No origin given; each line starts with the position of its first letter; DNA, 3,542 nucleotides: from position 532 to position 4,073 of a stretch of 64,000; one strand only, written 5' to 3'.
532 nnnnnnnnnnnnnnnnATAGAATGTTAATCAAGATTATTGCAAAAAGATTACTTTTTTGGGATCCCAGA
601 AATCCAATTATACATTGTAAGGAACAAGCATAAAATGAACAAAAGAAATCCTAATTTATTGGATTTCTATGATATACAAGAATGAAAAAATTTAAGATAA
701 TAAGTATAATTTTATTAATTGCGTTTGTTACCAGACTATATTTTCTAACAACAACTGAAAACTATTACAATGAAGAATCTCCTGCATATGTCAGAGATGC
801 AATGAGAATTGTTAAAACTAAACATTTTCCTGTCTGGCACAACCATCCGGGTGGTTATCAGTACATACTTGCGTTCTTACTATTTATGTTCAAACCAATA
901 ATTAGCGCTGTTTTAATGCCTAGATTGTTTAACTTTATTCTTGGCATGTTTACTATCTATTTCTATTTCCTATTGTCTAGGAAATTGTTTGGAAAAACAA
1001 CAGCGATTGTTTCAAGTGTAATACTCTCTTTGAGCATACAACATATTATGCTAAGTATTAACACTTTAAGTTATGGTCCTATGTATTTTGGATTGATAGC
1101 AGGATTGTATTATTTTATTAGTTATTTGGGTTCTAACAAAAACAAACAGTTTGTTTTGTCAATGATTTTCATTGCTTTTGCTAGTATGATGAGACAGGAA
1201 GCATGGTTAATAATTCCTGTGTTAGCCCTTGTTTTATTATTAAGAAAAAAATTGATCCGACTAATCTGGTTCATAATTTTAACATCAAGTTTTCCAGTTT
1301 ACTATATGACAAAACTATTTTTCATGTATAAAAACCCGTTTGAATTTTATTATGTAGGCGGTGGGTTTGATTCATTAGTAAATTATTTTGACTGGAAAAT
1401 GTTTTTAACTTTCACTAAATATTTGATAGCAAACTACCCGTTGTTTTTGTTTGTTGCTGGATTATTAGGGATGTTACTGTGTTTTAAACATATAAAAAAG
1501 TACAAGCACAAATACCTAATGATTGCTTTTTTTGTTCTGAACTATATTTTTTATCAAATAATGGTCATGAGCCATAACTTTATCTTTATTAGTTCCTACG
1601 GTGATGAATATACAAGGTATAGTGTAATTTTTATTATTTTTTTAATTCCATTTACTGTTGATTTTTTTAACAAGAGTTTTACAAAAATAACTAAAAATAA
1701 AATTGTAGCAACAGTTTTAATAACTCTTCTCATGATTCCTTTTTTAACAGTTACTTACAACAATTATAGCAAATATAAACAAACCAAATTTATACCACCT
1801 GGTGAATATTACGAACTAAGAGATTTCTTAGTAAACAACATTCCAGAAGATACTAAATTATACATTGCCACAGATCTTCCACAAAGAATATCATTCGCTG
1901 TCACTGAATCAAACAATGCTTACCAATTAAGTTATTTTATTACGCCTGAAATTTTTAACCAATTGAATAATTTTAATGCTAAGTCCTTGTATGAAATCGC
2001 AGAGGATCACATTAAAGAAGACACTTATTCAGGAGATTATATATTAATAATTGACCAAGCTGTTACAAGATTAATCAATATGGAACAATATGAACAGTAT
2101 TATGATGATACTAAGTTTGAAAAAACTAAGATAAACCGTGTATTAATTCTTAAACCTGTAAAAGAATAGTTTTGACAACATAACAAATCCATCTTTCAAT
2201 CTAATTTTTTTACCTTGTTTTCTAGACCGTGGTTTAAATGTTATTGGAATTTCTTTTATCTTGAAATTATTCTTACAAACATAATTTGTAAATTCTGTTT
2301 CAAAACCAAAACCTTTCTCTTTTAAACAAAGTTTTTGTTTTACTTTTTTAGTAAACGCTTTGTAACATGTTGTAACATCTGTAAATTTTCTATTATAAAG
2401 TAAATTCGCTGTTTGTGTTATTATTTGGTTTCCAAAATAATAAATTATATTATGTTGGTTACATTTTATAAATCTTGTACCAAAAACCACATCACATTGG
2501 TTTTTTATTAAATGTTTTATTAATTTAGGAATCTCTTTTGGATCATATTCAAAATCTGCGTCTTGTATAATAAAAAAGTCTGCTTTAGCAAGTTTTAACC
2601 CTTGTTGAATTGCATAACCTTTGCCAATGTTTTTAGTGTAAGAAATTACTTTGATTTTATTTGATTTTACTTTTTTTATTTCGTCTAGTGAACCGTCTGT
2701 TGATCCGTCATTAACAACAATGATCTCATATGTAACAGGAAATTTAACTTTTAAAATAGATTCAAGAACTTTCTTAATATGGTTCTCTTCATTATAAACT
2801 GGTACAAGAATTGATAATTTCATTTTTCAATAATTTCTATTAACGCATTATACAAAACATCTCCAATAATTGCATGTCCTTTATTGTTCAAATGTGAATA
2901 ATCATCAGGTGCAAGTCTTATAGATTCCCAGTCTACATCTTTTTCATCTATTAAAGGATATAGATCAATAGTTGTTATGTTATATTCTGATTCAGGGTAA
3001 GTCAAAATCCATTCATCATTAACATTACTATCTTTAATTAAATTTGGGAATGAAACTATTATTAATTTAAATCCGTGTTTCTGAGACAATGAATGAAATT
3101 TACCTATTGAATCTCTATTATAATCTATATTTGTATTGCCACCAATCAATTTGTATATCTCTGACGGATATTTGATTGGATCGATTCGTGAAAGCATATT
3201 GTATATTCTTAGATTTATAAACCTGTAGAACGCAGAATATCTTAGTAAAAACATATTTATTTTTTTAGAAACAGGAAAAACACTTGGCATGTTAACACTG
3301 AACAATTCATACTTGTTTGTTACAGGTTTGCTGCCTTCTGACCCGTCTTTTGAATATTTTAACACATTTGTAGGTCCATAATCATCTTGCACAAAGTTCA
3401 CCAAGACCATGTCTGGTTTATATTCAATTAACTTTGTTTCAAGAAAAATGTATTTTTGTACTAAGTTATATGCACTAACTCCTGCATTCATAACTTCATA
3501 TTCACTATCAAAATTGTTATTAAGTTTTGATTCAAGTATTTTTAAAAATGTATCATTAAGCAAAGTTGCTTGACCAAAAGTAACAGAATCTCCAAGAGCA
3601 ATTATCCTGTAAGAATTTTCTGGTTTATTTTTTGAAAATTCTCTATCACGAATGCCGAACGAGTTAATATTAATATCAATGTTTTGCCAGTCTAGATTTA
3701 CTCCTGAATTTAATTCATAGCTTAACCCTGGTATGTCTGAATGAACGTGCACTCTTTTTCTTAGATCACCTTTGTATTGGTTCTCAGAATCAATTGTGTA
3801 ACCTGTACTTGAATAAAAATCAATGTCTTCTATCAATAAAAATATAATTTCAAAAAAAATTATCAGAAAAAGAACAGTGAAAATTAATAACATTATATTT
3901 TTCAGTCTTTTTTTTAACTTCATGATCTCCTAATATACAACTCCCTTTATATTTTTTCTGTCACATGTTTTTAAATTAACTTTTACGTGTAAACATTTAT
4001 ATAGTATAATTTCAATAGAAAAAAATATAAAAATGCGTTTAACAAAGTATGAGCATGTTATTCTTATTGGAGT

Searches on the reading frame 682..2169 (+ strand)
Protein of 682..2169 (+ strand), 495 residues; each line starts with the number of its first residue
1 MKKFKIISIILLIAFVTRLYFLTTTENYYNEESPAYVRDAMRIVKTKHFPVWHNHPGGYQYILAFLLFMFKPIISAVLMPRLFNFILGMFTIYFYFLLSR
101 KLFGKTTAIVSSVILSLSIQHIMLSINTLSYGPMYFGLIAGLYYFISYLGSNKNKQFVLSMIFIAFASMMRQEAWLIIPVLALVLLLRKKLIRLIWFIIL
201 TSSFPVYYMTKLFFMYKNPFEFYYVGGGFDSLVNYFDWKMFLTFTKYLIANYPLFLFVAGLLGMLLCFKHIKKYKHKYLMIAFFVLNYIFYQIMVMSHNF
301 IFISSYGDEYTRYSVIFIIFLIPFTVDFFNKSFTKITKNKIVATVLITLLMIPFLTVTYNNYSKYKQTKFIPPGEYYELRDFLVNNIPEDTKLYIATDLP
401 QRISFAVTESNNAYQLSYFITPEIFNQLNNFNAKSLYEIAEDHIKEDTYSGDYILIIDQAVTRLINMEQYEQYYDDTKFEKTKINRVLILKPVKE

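Call 8: search_protein_families(library=pfam, proteins=[window:682-2169:+], max_evalue=0.001)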
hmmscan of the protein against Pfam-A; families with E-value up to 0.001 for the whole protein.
window:682-2169:+ (495 aa): 1 family
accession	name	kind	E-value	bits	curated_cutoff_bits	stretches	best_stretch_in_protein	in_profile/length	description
PF13231.12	PMT_2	-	1e-09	39.3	26.1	1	55-197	2-143/160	Dolichyl-phosphate-mannose-protein mannosyltransferase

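Call 75: find_encoding_contigs(protein=window:682-2169:+, flank=10000, max_places=4)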
Protein window:682-2169:+ (495 aa): 24 contigs read that carry it; 4 places shown.
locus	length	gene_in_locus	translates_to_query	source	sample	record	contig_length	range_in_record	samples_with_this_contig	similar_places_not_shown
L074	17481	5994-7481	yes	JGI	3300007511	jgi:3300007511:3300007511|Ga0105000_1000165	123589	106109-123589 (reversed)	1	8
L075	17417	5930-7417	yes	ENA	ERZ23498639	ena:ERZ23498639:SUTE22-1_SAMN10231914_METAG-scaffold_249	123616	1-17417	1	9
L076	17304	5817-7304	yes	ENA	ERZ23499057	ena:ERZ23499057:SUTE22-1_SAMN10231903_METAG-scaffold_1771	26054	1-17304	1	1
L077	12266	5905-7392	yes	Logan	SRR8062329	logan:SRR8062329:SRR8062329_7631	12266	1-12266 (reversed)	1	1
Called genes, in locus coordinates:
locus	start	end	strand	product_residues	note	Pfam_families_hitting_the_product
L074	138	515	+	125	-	-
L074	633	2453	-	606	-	PF13522:GATase_6, PF12481:DUF3700 (faint), PF13537:GATase_7, PF00733:Asn_synthase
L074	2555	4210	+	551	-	PF02543:Carbam_trans_N, PF22521:HypF_C_2 (weak), PF16861:Carbam_trans_C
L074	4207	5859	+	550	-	PF02366:PMT, PF13231:PMT_2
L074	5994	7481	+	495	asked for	PF13231:PMT_2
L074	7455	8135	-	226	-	PF00535:Glycos_transf_2, PF10111:Glyco_tranf_2_2 (weak), PF13641:Glyco_tranf_2_3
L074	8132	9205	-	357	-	PF13472:Lipase_GDSL_2 (faint)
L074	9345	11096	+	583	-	PF09976:TPR_21 (faint), PF12569:NatA_aux_su (faint), PF12895:ANAPC3 (faint), PF13424:TPR_12 (weak), PF00515:TPR_1 (weak), PF07719:TPR_2 (weak), PF13181:TPR_8 (weak), PF13424:TPR_12 (weak), +16 more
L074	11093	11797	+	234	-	PF03781:FGE-sulfatase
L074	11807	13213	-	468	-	PF02310:B12-binding, PF04055:Radical_SAM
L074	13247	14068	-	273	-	PF00535:Glycos_transf_2, PF10111:Glyco_tranf_2_2, PF13641:Glyco_tranf_2_3, PF13632:Glyco_trans_2_3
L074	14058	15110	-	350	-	PF01073:3Beta_HSD (weak), PF01370:Epimerase, PF02719:Polysacc_synt_2, PF04321:RmlD_sub_bind, PF07993:NAD_binding_4, PF16363:GDP_Man_Dehyd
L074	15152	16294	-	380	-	PF13439:Glyco_transf_4, PF00534:Glycos_transf_1, PF13692:Glyco_trans_1_4, PF13524:Glyco_trans_1_2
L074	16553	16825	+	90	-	-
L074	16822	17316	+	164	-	-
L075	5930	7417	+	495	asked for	PF13231:PMT_2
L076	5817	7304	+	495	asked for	PF13231:PMT_2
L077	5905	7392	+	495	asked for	PF13231:PMT_2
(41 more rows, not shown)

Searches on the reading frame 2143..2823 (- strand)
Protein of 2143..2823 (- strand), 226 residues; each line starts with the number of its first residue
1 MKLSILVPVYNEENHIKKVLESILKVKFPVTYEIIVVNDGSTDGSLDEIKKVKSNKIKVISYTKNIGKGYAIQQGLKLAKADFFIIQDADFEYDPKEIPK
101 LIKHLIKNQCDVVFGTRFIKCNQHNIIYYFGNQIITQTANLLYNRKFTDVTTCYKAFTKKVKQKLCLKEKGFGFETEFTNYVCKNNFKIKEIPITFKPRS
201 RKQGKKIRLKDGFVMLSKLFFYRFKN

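Call 6: search_protein_families(library=pfam, proteins=[window:2143-2823:-], max_evalue=0.001)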
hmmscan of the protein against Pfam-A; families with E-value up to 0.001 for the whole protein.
window:2143-2823:- (226 aa): 4 families
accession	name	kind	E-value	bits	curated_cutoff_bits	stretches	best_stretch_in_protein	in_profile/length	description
PF00535.33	Glycos_transf_2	-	9.5e-33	113.9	23.3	1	4-161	1-163/168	Glycosyl transferase family 2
PF13641.12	Glyco_tranf_2_3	-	8.2e-10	39.5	27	1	3-150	3-147/230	Glycosyltransferase like family 2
PF10111.15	Glyco_tranf_2_2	-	9.7e-07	29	27.3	1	4-103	1-104/276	Glycosyltransferase like family 2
PF13506.12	Glyco_transf_21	-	8.4e-05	22.5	21.7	1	68-151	18-100/174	Glycosyl transferase family 21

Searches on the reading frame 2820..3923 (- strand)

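Call 8: search_protein_families(library=pfam, proteins=[window:2820-3923:-], max_evalue=0.001)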
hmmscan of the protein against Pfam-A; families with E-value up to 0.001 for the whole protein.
window:2820-3923:- (367 aa): 2 families
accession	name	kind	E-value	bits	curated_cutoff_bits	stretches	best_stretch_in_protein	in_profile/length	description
PF13472.12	Lipase_GDSL_2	-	1.9e-06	28.9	32.9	0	109-177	1-70/178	GDSL-like Lipase/Acylhydrolase family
PF00657.28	Lipase_GDSL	-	7.3e-05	23.5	23.6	1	107-355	1-206/208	GDSL-like Lipase/Acylhydrolase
